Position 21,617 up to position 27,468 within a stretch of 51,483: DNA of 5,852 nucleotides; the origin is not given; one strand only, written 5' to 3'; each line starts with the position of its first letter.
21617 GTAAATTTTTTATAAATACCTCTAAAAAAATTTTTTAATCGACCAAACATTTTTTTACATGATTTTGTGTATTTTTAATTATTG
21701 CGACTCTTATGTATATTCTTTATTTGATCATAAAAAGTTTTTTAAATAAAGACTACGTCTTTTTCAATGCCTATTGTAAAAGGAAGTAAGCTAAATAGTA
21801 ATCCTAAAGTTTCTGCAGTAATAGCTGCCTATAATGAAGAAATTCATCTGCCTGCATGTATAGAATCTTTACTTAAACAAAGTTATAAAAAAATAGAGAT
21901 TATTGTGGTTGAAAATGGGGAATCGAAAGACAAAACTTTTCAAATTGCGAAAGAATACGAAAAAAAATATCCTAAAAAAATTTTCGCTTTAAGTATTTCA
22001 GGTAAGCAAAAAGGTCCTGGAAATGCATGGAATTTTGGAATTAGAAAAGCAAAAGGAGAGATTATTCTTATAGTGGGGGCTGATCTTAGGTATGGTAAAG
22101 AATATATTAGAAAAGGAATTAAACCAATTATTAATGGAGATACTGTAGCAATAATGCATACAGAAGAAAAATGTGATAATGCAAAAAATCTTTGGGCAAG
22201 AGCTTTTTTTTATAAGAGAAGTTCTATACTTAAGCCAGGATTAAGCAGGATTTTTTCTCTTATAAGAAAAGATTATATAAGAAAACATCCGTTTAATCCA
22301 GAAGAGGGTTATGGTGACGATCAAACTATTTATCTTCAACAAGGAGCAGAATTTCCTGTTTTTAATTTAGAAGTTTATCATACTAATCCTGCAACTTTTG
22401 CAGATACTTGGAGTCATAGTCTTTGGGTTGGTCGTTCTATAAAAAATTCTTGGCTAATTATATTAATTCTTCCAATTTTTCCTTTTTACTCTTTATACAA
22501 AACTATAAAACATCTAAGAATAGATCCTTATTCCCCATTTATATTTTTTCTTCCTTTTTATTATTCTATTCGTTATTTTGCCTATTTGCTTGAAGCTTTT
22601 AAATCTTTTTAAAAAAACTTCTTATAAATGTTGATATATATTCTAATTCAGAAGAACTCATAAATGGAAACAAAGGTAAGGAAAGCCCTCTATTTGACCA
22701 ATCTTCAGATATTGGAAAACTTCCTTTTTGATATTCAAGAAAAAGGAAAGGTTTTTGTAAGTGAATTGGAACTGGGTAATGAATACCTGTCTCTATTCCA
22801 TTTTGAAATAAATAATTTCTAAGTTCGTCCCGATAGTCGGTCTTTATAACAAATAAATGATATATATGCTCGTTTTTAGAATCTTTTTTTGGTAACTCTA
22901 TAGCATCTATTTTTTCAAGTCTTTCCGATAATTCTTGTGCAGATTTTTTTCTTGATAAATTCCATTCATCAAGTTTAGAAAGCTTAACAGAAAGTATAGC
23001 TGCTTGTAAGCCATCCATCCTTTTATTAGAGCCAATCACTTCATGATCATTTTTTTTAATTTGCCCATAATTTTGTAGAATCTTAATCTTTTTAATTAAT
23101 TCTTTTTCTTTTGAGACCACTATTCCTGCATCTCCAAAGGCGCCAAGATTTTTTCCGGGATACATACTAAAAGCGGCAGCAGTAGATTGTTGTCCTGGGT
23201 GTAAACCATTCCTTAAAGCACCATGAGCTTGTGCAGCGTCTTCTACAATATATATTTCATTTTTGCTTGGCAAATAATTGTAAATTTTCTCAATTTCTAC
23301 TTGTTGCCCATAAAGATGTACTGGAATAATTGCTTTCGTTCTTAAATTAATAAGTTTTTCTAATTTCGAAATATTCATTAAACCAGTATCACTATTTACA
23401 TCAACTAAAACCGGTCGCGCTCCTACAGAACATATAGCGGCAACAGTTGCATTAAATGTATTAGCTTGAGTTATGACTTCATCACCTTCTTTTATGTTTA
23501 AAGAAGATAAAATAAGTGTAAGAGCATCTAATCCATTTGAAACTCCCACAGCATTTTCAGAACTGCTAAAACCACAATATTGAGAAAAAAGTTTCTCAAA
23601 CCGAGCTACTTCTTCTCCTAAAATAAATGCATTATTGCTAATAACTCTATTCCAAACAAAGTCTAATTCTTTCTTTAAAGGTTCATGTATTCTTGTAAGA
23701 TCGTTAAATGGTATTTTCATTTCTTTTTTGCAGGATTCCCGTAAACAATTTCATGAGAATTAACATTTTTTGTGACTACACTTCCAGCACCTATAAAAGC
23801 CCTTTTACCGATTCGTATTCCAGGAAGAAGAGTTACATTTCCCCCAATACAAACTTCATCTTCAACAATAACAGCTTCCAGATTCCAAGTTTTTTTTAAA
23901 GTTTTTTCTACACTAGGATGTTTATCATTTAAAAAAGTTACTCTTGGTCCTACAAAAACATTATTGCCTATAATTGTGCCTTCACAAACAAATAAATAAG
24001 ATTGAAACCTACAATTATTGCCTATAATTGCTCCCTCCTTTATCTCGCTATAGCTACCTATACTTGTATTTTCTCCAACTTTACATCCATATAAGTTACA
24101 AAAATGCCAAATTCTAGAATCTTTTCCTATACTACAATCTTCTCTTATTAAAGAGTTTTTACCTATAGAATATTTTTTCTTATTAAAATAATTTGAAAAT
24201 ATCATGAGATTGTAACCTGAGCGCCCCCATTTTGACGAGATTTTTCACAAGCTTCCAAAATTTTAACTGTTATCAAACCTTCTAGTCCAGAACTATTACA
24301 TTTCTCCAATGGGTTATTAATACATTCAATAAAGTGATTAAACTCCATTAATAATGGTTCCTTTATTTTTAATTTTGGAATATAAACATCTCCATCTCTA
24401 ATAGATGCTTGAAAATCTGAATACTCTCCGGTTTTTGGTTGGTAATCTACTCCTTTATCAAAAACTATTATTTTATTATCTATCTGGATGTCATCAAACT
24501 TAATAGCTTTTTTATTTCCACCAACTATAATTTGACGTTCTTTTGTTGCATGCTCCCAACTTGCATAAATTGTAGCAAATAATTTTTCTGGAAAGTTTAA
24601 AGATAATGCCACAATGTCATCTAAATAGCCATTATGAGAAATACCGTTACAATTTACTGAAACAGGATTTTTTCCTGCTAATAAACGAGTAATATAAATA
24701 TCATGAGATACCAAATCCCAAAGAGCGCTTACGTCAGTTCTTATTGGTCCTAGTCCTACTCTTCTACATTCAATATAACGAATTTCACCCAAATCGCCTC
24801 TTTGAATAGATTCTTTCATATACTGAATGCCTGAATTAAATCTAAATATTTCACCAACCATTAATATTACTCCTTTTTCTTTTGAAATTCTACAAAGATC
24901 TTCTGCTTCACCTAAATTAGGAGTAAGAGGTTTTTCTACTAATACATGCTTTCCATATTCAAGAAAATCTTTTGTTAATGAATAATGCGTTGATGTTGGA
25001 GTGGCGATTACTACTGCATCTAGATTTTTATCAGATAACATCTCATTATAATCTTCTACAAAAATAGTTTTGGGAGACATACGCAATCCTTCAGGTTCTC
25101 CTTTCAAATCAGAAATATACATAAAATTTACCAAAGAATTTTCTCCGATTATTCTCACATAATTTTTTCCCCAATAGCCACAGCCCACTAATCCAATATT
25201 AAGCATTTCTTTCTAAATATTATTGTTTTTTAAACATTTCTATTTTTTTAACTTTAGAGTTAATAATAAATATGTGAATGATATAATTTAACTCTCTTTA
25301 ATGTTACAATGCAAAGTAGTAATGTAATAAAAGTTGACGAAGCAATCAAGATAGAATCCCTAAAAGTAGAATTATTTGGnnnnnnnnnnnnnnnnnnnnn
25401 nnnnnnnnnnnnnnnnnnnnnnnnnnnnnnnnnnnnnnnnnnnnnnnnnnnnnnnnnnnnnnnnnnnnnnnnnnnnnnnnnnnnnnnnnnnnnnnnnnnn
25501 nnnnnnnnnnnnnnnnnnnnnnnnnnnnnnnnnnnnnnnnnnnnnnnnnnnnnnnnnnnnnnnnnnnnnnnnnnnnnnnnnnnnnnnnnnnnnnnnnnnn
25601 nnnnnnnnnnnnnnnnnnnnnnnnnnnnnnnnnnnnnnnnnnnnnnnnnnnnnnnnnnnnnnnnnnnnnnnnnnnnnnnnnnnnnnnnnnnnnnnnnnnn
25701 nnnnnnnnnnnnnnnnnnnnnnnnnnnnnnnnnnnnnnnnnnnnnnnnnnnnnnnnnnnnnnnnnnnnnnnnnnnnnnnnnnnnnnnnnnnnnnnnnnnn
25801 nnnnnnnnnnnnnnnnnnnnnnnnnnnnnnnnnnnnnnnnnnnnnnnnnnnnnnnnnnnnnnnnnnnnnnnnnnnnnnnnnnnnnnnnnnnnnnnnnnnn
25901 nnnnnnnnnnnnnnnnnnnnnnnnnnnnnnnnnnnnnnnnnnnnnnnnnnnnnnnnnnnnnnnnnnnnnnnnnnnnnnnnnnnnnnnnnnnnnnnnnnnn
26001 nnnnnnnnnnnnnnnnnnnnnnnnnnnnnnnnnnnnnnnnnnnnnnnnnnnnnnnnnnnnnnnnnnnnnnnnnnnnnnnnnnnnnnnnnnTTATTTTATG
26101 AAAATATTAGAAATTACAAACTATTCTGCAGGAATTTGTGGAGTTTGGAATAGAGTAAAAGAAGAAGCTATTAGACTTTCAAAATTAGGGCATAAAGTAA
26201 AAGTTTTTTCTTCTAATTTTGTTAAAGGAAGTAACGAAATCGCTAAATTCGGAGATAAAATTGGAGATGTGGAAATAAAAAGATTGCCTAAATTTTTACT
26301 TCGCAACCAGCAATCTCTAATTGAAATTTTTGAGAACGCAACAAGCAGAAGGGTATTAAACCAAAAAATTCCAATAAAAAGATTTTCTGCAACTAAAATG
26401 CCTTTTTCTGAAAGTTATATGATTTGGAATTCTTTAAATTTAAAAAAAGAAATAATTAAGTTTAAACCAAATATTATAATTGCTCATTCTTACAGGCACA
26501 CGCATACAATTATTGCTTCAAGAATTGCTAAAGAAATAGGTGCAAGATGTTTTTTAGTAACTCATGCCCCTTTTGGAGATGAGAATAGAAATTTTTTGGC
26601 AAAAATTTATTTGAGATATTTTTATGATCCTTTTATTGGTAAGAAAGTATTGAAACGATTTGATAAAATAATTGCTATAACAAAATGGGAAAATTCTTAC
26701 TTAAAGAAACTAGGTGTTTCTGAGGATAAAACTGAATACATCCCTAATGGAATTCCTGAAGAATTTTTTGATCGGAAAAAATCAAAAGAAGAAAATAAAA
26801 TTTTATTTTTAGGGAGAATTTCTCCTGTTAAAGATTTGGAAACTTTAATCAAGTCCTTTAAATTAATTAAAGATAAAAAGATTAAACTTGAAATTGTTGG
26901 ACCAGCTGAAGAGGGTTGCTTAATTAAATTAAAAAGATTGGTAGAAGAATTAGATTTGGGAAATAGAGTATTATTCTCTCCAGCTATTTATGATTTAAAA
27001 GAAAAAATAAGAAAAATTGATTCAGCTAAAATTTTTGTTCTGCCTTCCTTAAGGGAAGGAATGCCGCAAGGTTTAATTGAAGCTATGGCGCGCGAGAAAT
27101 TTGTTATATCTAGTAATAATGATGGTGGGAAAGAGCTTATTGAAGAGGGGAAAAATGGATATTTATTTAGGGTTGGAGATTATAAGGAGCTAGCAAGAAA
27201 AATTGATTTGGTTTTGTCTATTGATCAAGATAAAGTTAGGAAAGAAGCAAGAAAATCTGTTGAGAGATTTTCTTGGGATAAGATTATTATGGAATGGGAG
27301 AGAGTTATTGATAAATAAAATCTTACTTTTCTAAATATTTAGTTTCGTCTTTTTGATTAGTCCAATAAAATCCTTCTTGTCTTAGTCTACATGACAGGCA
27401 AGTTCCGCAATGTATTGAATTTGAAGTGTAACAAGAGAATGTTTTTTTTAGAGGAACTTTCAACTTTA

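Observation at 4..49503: Nine copies of a modular GC-rich nested-hairpin repeat superfamily with shared termini, a shared linker and covarying stems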

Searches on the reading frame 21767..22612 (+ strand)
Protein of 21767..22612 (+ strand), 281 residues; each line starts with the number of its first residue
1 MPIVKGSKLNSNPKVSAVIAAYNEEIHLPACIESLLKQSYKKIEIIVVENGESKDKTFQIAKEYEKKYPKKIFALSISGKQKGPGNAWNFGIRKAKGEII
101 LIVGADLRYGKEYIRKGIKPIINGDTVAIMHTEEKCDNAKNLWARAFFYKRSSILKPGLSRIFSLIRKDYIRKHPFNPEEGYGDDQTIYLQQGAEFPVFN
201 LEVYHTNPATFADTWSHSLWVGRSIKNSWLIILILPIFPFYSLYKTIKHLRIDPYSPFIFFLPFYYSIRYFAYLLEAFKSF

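Call 45: search_protein_families(library=pfam, proteins=[window:21767-22612:+], max_evalue=0.00001)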
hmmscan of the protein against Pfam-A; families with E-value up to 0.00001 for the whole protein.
window:21767-22612:+ (281 aa): 2 families
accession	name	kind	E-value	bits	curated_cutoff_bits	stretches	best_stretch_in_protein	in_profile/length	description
PF00535.33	Glycos_transf_2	-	6.9e-27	94.9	23.3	1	16-147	1-130/168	Glycosyl transferase family 2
PF13641.12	Glyco_tranf_2_3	-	3.8e-12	47.1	27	1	13-156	1-147/230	Glycosyltransferase like family 2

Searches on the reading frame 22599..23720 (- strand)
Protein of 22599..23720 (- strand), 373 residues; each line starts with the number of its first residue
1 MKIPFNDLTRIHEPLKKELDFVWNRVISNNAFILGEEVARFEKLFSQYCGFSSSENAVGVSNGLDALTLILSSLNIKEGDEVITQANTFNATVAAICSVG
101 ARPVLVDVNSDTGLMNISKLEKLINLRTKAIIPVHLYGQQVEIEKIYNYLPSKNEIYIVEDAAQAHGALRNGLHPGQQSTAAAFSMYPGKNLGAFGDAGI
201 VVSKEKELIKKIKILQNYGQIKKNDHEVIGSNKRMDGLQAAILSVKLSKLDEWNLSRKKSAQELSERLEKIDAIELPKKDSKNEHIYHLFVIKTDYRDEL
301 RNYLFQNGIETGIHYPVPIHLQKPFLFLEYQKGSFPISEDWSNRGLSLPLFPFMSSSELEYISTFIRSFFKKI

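Call 45: search_protein_families(library=pfam, proteins=[window:22599-23720:-], max_evalue=0.00001)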
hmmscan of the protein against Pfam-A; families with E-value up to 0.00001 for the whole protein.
window:22599-23720:- (373 aa): 2 families
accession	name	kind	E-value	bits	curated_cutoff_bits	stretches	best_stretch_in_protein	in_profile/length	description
PF01041.23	DegT_DnrJ_EryC1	-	5.7e-94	315.7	19.8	1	24-364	12-357/360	DegT/DnrJ/EryC1/StrS aminotransferase family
PF00266.25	Aminotran_5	-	1.3e-08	34.7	21.5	1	37-310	44-334/371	Aminotransferase class-V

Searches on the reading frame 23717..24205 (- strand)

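Call 45: search_protein_families(library=pfam, proteins=[window:23717-24205:-], max_evalue=0.00001)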
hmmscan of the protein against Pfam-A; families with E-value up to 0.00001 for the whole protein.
window:23717-24205:- (162 aa): 3 families
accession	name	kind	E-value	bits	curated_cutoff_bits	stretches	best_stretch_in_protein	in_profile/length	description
PF00132.30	Hexapep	-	1.4e-26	91.4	27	3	112-146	2-36/36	Bacterial transferase hexapeptide (six repeats)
PF14602.12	Hexapep_2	-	9.7e-13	48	27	1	112-146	2-34/34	Hexapeptide repeat of succinyl-transferase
PF25084.1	LbH_EIF2B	-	7.8e-11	42.4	54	1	12-90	28-104/105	EIF2B subunit epsilon LbH domain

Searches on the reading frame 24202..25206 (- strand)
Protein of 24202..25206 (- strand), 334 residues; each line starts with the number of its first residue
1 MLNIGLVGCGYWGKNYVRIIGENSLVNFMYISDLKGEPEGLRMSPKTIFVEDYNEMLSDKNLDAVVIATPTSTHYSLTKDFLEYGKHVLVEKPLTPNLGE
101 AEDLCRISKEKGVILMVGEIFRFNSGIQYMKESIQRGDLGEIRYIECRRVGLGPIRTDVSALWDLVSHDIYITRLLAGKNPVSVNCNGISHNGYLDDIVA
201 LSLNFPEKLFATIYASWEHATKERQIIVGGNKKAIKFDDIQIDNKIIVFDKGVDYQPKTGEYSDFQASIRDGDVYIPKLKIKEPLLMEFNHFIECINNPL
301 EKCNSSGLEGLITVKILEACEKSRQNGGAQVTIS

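Call 45: search_protein_families(library=pfam, proteins=[window:24202-25206:-], max_evalue=0.00001)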
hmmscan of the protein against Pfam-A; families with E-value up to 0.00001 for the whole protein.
window:24202-25206:- (334 aa): 3 families
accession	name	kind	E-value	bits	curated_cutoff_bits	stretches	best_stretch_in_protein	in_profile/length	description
PF01408.29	GFO_IDH_MocA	-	4.6e-25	89.1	24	1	2-118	1-119/120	Oxidoreductase family, NAD-binding Rossmann fold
PF22725.1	GFO_IDH_MocA_C3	-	2.3e-13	50.7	27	1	127-235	1-123/124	GFO/IDH/MocA C-terminal domain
PF02894.22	GFO_IDH_MocA_C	-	1.5e-10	41.7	22.9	1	131-331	1-216/218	Oxidoreductase family, C-terminal alpha/beta domain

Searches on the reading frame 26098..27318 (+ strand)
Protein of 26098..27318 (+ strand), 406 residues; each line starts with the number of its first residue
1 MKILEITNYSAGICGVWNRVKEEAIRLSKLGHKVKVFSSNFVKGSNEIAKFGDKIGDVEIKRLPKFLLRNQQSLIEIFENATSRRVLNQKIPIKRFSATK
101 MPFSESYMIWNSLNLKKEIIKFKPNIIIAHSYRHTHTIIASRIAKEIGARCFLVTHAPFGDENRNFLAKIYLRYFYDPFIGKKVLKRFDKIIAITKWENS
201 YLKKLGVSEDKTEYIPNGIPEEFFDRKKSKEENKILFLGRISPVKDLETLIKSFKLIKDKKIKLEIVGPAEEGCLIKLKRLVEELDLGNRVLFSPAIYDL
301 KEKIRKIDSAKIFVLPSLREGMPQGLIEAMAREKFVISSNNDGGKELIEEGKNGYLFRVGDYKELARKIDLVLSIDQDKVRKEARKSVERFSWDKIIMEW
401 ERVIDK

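Call 45: search_protein_families(library=pfam, proteins=[window:26098-27318:+], max_evalue=0.00001)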
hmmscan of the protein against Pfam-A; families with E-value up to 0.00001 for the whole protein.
window:26098-27318:+ (406 aa): 4 families
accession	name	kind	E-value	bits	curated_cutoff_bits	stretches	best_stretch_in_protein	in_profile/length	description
PF00534.26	Glycos_transf_1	-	4.8e-34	117.8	26.4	1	220-385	3-170/172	Glycosyl transferases group 1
PF13692.12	Glyco_trans_1_4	-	2e-26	93.4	27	1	233-373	2-140/142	Glycosyl transferases group 1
PF13439.12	Glyco_transf_4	-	2.9e-16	60.4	28.5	1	15-222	3-169/170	Glycosyltransferase Family 4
PF13579.12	Glyco_trans_4_4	-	9.9e-08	32.9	29.7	1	100-218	68-158/158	Glycosyl transferase 4-like domain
